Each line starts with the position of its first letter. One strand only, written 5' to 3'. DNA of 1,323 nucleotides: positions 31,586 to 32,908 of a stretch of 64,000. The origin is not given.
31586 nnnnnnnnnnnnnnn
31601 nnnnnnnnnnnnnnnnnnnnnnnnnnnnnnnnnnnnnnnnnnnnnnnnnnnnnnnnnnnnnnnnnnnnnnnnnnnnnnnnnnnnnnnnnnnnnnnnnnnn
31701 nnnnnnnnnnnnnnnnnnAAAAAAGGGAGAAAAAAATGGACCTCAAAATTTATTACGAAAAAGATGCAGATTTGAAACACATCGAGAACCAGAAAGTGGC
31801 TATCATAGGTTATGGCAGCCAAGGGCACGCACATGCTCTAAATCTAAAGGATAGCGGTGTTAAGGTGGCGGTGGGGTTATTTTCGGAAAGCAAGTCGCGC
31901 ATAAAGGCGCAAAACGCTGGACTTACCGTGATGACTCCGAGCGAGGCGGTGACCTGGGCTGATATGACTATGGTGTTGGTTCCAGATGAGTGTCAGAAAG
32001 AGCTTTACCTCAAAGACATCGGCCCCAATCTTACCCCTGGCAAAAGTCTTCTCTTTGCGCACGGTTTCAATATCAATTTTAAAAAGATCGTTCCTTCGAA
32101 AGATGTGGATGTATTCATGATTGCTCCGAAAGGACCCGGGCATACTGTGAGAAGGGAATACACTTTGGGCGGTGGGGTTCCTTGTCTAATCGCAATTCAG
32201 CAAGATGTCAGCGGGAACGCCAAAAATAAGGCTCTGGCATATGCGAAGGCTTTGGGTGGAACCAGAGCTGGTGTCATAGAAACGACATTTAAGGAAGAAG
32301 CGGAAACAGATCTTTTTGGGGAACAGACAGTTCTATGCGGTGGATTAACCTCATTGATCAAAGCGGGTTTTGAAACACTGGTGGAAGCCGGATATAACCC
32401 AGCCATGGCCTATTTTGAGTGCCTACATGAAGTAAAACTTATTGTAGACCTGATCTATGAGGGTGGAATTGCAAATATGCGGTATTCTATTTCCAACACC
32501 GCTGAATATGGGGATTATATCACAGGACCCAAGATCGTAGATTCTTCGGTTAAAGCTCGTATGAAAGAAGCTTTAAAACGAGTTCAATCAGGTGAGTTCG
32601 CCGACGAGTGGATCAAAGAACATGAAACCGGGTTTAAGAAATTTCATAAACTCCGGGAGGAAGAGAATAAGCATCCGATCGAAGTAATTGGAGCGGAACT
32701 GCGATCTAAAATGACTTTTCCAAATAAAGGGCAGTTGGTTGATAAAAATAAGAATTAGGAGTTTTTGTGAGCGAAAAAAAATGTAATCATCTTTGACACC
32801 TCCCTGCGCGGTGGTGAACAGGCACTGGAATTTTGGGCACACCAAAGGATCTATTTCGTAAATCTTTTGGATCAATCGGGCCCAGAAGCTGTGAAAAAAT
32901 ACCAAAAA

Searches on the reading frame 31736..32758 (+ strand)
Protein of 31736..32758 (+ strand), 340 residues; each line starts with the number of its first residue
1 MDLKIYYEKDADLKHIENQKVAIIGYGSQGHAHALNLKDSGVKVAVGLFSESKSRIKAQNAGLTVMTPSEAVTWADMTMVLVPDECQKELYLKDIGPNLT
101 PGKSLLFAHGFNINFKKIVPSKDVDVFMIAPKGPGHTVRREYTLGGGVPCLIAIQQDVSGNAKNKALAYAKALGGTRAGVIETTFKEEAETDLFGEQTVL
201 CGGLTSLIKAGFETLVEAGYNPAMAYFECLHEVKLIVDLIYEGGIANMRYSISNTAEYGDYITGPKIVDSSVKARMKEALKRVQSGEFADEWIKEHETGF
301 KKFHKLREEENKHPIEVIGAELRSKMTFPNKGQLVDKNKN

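Call 7: search_protein_families(library=ncbifam, proteins=[window:31736-32758:+])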
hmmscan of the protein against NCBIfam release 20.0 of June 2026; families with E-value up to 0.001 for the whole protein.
window:31736-32758:+ (340 aa): 4 families
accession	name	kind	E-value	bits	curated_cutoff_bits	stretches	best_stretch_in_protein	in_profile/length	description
NF004017.0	PRK05479.1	equivalog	2.4e-166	552.5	336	1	4-337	3-336/337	ketol-acid reductoisomerase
TIGR00465.1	ilvC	equivalog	3.9e-131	436.7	226.15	1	16-327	1-311/314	ketol-acid reductoisomerase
NF009940.0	PRK13403.1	equivalog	2.2e-124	414.7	406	1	3-329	1-326/335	ketol-acid reductoisomerase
NF003557.0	PRK05225.1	equivalog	4.6e-60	203.5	713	2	12-222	31-247/491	ketol-acid reductoisomerase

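Call 9: find_encoding_contigs(protein=window:31736-32758:+, flank=10000, max_places=10)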
Protein window:31736-32758:+ (340 aa): no gene with exactly this product is on record in the collection.
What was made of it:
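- Tried and rejected: Exact-protein look-up of ilvC (call 9).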

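Call 11: find_related_loci(query=window:31736-32758:+, collection=genome_contigs, flank=10000)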
Query window:31736-32758:+ (340 aa) in genome_contigs; peptide patterns used: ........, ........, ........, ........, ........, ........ (x = any residue, [..] = any of these).
600 stretches matched a pattern (row limit reached: there are more); 600 encode a relative of the query (tblastn E <= 1e-3); the best 80 are kept; 80 distinct loci.
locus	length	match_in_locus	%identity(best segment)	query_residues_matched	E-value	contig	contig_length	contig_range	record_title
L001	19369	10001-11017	62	3-340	5e-144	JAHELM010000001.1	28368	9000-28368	MAG: Rhodospirillales bacterium isolate Ww62 NODE_2798_length_28368_cov_2.935250, whole genome shotgun sequence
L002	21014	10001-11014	63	3-340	4e-144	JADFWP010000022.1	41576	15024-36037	MAG: Magnetococcales bacterium isolate nARSLQbin1 nARSLQ_bin1_NODE_22_length_41576_cov_30.245153, whole genome shotgun s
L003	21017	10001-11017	62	3-340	8e-144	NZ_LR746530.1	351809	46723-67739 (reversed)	Magnetospirillum sp. SS-4, whole genome shotgun sequence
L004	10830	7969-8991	61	1-340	2e-143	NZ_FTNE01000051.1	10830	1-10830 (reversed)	Acidiphilium rubrum strain ATCC 35905, whole genome shotgun sequence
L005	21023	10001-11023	61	1-340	2e-142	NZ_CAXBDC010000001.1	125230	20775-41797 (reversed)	MAG: uncultured Nisaea sp. isolate ERR2762136_concoct_219 ERZ3421823.213, whole genome shotgun sequence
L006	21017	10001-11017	62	3-340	2e-142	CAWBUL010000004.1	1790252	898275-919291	MAG: uncultured proteobacterium isolate MFD00731.bin.1.279 genome assembly, contig: contig_15662, whole genome shotgun s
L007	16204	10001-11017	62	3-340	1e-141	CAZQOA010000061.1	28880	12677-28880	MAG TPA_asm: uncultured Rhizobiaceae bacterium isolate SRP193066_co1_42 genome assembly, contig: NODE_1728_length_28880_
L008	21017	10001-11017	61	3-340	1e-141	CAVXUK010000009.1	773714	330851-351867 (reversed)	MAG: uncultured proteobacterium isolate MFD06092.bin.2.177 genome assembly, contig: contig_61950, whole genome shotgun s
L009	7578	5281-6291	63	3-340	1e-141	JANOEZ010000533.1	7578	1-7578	MAG: Nitrospirota bacterium isolate SOY_65_concoct_395 SOY_65_k141_3217287, whole genome shotgun sequence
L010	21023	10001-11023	61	1-340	6e-142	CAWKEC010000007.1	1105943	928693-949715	MAG: uncultured Alphaproteobacteria bacterium isolate MFD01213.bin.3.154 genome assembly, contig: contig_4709, whole gen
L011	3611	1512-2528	61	3-340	4e-146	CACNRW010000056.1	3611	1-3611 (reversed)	MAG: uncultured SAR116 cluster alpha proteobacterium isolate AG-893-L10 genome assembly, contig: AG-893-L10_NODE_56, who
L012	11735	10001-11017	61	3-340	3e-141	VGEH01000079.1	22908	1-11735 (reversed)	MAG: Alphaproteobacteria bacterium isolate K_Offshore_80m_m2_051 K_Offshore_80m_m2_051_Ga0194132_10004726, whole genome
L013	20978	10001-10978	63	6-331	4e-141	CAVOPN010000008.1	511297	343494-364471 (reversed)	MAG: Bryobacterales bacterium isolate MFD10064.bin.1.78 genome assembly, contig: contig_23517, whole genome shotgun sequ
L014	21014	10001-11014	62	2-340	4e-141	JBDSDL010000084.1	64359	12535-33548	MAG: Nitrospiraceae bacterium isolate cluster1_bin.180 k127_5158771, whole genome shotgun sequence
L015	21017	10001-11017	62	3-340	1e-140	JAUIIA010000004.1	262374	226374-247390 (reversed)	MAG: Alphaproteobacteria bacterium isolate Co_bin.236 NODE_449_length_262374_cov_1.734662, whole genome shotgun sequence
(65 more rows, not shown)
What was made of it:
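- Tried and rejected: Genome-collection scan with ilvC (call 11).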

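Call 12: find_homologous_proteins(query=window:31736-32758:+, max_evalue=1e-100)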
Query window:31736-32758:+ (340 aa): 7970 proteins with E <= 1e-100 among 8000 candidates; the best 120 are listed.
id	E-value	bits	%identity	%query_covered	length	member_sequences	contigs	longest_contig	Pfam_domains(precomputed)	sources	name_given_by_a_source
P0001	2.3e-225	765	100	100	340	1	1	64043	PF01450.26,PF03446.22,PF02826.26,PF07991.19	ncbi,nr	ncbi:MAG: ketol-acid reductoisomerase [Candidatus Riflebacteria bacterium]|nr:ketol-acid reductoisom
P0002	1.3e-159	549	70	100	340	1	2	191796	PF01450.26,PF03446.22,PF02826.26,PF03807.24,PF07991.19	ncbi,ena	-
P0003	3.4e-158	544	70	100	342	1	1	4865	PF01450.26,PF03446.22,PF02826.26,PF03807.24,PF07991.19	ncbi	-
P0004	5.6e-158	543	70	100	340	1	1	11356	PF01450.26,PF03446.22,PF02826.26,PF03807.24,PF07991.19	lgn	-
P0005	1.6e-156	539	70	99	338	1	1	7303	PF01450.26,PF07991.19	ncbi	ncbi:MAG: ketol-acid reductoisomerase [Pseudobdellovibrionaceae bacterium]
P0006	1.3e-154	532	68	100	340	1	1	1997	PF01450.26,PF03446.22,PF02826.26,PF03807.24,PF07991.19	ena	-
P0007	1.4e-154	532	69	100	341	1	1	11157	PF01450.26,PF03446.22,PF02826.26,PF03807.24,PF07991.19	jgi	jgi:ketol-acid reductoisomerase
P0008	1.4e-153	529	70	100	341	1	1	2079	PF01450.26,PF03446.22,PF02826.26,PF03807.24,PF07991.19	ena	-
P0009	3.0e-153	528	70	100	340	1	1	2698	PF01450.26,PF03446.22,PF02826.26,PF03807.24,PF07991.19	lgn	-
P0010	5.9e-153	527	71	100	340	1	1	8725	PF01450.26,PF02826.26,PF03807.24,PF07991.19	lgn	-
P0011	1.2e-152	526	70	100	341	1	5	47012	PF01450.26,PF03446.22,PF02826.26,PF03807.24,PF07991.19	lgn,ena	-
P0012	1.4e-152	526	69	100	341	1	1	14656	PF01450.26,PF03446.22,PF02826.26,PF03807.24,PF07991.19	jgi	jgi:ketol-acid reductoisomerase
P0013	2.8e-152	525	67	100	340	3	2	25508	PF01450.26,PF03446.22,PF02826.26,PF03807.24,PF07991.19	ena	-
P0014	1.2e-151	522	68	99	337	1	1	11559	PF01450.26,PF03446.22,PF02826.26,PF03807.24,PF07991.19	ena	-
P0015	4.1e-151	521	56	99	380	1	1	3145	PF01450.26,PF02826.26,PF03807.24,PF07991.19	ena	-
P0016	9.2e-151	520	69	100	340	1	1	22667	PF01450.26,PF03446.22,PF02826.26,PF03807.24,PF07991.19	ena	-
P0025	4.2e-146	504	66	100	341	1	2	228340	PF01450.26,PF03446.22,PF02826.26,PF03807.24,PF07991.19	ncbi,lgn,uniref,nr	ncbi:ketol-acid reductoisomerase [Pseudobacteriovorax antillogorgiicola]|uniref:Ketol-acid reductois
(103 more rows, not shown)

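Call 13: find_encoding_contigs(protein=P0002, flank=10000, max_places=3)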
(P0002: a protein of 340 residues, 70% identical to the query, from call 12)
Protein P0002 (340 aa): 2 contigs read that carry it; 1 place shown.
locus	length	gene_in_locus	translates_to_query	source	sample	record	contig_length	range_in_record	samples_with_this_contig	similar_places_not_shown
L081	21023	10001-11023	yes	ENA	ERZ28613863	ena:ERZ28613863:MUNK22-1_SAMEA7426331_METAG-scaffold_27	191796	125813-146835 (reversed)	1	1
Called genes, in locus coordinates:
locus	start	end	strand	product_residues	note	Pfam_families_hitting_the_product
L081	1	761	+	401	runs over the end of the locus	PF07690:MFS_1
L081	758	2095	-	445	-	PF09594:GT87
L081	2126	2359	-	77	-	PF04359:DUF493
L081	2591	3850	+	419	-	PF02403:Seryl_tRNA_N, PF00587:tRNA-synt_2b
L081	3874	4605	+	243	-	-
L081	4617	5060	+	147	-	PF02580:Tyr_Deacylase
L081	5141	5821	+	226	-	-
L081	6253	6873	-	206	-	-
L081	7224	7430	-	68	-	-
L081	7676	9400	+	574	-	PF02776:TPP_enzyme_N, PF00205:TPP_enzyme_M, PF02775:TPP_enzyme_C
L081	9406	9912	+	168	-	PF01842:ACT, PF22629:ACT_AHAS_ss, PF13710:ACT_5, PF10369:ALS_ss_C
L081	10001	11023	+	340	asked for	PF02826:2-Hacid_dh_C (weak), PF03446:NAD_binding_2 (weak), PF03807:F420_oxidored (weak), PF07991:KARI_N, PF01450:KARI_C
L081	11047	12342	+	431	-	PF00330:Aconitase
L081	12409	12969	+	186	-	PF00694:Aconitase_C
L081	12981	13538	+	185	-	PF00857:Isochorismatase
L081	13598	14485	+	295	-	PF08668:HDOD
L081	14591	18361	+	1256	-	PF00989:PAS, PF08448:PAS_4, PF13188:PAS_8, PF13426:PAS_9, PF08447:PAS_3, PF01590:GAF, PF13185:GAF_2, PF08448:PAS_4, +3 more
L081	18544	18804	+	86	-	PF09527:ATPase_gene1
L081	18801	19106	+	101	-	-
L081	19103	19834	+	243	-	PF00119:ATP-synt_A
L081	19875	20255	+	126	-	PF00137:ATP-synt_C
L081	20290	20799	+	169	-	PF00430:ATP-synt_B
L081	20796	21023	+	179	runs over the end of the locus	PF00213:OSCP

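Call 14: find_encoding_contigs(protein=P0011, flank=10000, max_places=3)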
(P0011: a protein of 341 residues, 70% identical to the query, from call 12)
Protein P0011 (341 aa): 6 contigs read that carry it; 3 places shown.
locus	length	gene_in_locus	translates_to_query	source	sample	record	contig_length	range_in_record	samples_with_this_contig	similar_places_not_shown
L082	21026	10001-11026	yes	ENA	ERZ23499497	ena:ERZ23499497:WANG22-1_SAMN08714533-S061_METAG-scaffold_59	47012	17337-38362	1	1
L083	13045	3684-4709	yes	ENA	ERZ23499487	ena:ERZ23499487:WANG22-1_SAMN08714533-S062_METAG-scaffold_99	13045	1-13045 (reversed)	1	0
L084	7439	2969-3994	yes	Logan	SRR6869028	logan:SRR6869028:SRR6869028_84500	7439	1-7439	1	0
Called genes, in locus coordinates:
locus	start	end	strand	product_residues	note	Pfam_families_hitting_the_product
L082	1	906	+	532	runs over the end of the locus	-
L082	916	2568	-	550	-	PF00009:GTP_EFTU, PF01926:MMR_HSR1 (faint), PF03144:GTP_EFTU_D2 (weak), PF22594:GTP-eEF1A_C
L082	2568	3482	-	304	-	PF01507:PAPS_reduct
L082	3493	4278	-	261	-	PF00590:TP_methylase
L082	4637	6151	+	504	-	PF00158:Sigma54_activat, PF14532:Sigma54_activ_2, PF00004:AAA (weak), PF07728:AAA_5, PF25601:AAA_lid_14, PF02954:HTH_8 (weak)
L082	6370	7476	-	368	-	PF01063:Aminotran_4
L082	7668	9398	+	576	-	PF02776:TPP_enzyme_N, PF00205:TPP_enzyme_M, PF02775:TPP_enzyme_C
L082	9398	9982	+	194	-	PF01842:ACT, PF22629:ACT_AHAS_ss, PF13710:ACT_5 (weak), PF10369:ALS_ss_C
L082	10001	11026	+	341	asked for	PF02826:2-Hacid_dh_C, PF03446:NAD_binding_2 (weak), PF03807:F420_oxidored, PF07991:KARI_N, PF01450:KARI_C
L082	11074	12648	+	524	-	PF00682:HMGL-like, PF22617:HCS_D2, PF08502:LeuA_dimer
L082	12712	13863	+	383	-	PF00180:Iso_dh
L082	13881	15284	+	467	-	PF00330:Aconitase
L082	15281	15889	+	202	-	PF00694:Aconitase_C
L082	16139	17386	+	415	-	-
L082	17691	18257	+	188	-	-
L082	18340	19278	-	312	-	-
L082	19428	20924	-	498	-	PF01370:Epimerase, PF04321:RmlD_sub_bind (faint), PF05368:NmrA (weak), PF07993:NAD_binding_4, PF16363:GDP_Man_Dehyd (faint)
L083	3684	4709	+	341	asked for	PF02826:2-Hacid_dh_C, PF03446:NAD_binding_2 (weak), PF03807:F420_oxidored, PF07991:KARI_N, PF01450:KARI_C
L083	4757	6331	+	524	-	PF00682:HMGL-like, PF22617:HCS_D2, PF08502:LeuA_dimer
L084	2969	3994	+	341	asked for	PF02826:2-Hacid_dh_C, PF03446:NAD_binding_2 (weak), PF03807:F420_oxidored, PF07991:KARI_N, PF01450:KARI_C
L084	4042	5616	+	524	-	PF00682:HMGL-like, PF22617:HCS_D2, PF08502:LeuA_dimer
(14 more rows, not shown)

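Call 15: find_encoding_contigs(protein=P0025, flank=10000, max_places=2)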
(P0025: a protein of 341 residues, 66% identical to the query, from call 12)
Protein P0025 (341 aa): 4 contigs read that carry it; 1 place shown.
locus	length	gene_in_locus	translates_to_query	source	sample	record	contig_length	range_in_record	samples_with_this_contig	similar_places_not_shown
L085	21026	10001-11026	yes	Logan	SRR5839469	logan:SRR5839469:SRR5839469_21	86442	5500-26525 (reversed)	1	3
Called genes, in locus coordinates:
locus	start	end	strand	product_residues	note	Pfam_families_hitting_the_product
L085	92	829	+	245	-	PF00196:GerE, PF00072:Response_reg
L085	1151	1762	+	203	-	-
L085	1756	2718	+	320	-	PF01118:Semialdhyde_dh, PF22698:Semialdhyde_dhC_1, PF02774:Semialdhyde_dhC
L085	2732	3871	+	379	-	PF00202:Aminotran_3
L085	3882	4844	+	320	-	PF02729:OTCace_N, PF00185:OTCace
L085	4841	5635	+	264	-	PF00696:AA_kinase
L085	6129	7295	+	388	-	PF00581:Rhodanese, PF00899:ThiF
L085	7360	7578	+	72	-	-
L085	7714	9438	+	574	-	PF02776:TPP_enzyme_N, PF00205:TPP_enzyme_M, PF02775:TPP_enzyme_C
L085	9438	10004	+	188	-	PF01842:ACT, PF22629:ACT_AHAS_ss, PF13710:ACT_5, PF10369:ALS_ss_C (faint)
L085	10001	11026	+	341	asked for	PF02826:2-Hacid_dh_C (weak), PF03446:NAD_binding_2 (weak), PF03807:F420_oxidored, PF07991:KARI_N, PF01450:KARI_C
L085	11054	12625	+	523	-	PF00682:HMGL-like, PF22617:HCS_D2, PF08502:LeuA_dimer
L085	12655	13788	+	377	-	PF00180:Iso_dh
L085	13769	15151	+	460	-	PF00330:Aconitase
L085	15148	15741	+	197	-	PF00694:Aconitase_C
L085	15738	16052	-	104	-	-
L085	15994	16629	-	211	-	-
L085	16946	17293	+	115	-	-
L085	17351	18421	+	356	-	PF12038:QTMAN_N, PF00534:Glycos_transf_1 (faint)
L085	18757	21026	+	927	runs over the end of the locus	PF00128:Alpha-amylase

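Call 26: find_encoding_contigs(protein=P0004, flank=8000, max_places=1)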
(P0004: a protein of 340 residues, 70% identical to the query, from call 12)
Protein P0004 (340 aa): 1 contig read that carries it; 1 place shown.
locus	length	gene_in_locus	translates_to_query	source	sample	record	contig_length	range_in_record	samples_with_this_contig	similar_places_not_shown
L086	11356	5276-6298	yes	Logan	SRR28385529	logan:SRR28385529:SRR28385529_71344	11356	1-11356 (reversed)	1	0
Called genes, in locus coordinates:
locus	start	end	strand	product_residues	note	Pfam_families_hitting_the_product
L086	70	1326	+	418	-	PF02403:Seryl_tRNA_N, PF00587:tRNA-synt_2b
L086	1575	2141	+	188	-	-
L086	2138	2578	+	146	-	PF02580:Tyr_Deacylase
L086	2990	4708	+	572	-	PF02776:TPP_enzyme_N, PF00205:TPP_enzyme_M, PF02775:TPP_enzyme_C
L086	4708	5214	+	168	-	PF01842:ACT, PF22629:ACT_AHAS_ss, PF13710:ACT_5, PF10369:ALS_ss_C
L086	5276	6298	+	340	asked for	PF02826:2-Hacid_dh_C (weak), PF03446:NAD_binding_2 (weak), PF03807:F420_oxidored (weak), PF07991:KARI_N, PF01450:KARI_C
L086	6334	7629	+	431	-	PF00330:Aconitase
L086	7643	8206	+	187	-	PF00694:Aconitase_C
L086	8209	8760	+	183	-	PF00857:Isochorismatase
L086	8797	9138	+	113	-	-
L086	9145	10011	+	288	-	PF08668:HDOD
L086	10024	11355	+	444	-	?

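Call 27: find_encoding_contigs(protein=P0010, flank=8000, max_places=1)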
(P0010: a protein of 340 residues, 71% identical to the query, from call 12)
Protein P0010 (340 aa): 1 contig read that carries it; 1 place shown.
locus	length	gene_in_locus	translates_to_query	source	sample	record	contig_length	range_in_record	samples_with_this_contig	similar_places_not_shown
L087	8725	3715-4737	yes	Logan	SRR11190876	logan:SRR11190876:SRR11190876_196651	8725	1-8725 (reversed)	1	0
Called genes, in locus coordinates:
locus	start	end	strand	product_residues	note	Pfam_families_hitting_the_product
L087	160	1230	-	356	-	PF01063:Aminotran_4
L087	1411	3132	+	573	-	PF02776:TPP_enzyme_N, PF00205:TPP_enzyme_M, PF02775:TPP_enzyme_C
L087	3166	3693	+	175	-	PF01842:ACT, PF22629:ACT_AHAS_ss, PF13710:ACT_5 (weak)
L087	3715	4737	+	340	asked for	PF02826:2-Hacid_dh_C (weak), PF03807:F420_oxidored (weak), PF07991:KARI_N, PF01450:KARI_C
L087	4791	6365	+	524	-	PF00682:HMGL-like, PF22617:HCS_D2, PF08502:LeuA_dimer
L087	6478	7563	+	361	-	PF00180:Iso_dh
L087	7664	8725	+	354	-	?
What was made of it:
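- Checked: The position is the syntenic one (calls 14, 15, 27).
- leuA is the gene immediately after ilvC in relatives L082/83/84, L085 and L087 (calls 14, 15, 27).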

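Call 28: find_encoding_contigs(protein=P0016, flank=8000, max_places=1)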
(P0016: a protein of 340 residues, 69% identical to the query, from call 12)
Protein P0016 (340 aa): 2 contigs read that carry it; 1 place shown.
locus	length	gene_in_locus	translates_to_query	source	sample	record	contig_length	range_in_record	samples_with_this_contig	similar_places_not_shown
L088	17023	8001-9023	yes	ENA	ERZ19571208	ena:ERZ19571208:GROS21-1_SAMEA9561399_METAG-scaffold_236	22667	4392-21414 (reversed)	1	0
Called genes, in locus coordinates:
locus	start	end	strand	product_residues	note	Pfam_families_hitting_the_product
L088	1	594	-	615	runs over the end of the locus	?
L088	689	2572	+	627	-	-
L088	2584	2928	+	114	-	-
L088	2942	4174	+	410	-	PF00691:OmpA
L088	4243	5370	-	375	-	PF16683:TGase_elicitor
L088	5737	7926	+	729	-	PF02776:TPP_enzyme_N, PF00205:TPP_enzyme_M, PF02775:TPP_enzyme_C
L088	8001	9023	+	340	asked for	PF02826:2-Hacid_dh_C (weak), PF03446:NAD_binding_2 (weak), PF03807:F420_oxidored (weak), PF07991:KARI_N, PF01450:KARI_C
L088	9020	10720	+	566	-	PF00920:ILVD_EDD_N, PF24877:ILV_EDD_C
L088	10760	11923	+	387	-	PF00180:Iso_dh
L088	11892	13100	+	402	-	PF00682:HMGL-like, PF22617:HCS_D2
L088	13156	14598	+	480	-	PF00330:Aconitase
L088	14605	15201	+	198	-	PF00694:Aconitase_C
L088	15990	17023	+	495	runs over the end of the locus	PF00392:GntR (weak)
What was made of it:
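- Leu-gene arrangement is fluid in relatives: ilvBNC-leuCD without leuA/B in L081 and L086, and a shuffled order in L088 (calls 13, 26, 28).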

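Call 37: list_cluster_members(proteins=[P0001])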
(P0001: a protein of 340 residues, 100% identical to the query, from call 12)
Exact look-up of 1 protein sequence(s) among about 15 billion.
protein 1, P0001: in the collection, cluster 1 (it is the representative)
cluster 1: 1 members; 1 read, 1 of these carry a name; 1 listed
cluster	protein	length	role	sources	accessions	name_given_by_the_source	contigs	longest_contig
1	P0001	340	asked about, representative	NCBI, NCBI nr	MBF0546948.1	MAG: ketol-acid reductoisomerase [Candidatus Riflebacteria bacterium] | ketol-acid reductoisomerase [Candidatus Riflebacteria bacterium]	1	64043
